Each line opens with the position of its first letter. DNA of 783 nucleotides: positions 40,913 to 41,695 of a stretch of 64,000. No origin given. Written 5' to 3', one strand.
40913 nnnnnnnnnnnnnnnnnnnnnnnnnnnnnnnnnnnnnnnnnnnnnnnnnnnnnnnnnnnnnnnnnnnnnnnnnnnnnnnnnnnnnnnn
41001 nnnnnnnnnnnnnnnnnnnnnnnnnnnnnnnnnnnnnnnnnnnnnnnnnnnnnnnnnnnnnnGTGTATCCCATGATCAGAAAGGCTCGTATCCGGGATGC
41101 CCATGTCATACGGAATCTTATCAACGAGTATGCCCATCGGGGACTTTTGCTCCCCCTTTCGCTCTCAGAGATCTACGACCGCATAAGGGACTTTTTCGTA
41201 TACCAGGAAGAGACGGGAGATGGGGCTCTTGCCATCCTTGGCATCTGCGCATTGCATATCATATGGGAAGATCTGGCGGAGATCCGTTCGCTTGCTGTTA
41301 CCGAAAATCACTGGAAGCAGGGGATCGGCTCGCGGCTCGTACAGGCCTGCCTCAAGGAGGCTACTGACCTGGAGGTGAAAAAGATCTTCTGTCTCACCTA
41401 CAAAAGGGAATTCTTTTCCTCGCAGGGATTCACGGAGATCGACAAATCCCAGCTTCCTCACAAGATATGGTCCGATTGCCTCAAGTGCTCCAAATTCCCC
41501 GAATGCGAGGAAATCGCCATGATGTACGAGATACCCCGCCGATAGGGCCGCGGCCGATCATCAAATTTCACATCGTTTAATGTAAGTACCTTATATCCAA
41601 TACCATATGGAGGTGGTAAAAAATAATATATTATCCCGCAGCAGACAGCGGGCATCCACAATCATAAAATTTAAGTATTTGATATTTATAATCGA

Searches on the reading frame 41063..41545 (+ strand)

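Call 20: search_protein_families(library=pfam, proteins=[window:41063-41545:+], max_evalue=0.01)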
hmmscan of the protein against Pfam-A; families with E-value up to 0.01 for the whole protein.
window:41063-41545:+ (160 aa): 4 families
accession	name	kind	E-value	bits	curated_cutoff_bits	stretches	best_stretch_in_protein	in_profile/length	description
PF00583.31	Acetyltransf_1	-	4e-12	46.9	20.7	1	44-123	35-116/116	Acetyltransferase (GNAT) family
PF13508.13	Acetyltransf_7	-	3.4e-10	40.6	27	1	43-125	4-84/84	Acetyltransferase (GNAT) domain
PF13673.13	Acetyltransf_10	-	4.6e-05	23.8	23.6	1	71-131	51-115/128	Acetyltransferase (GNAT) domain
PF13302.13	Acetyltransf_3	-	0.0015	19.7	25.4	1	31-114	31-123/138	Acetyltransferase (GNAT) domain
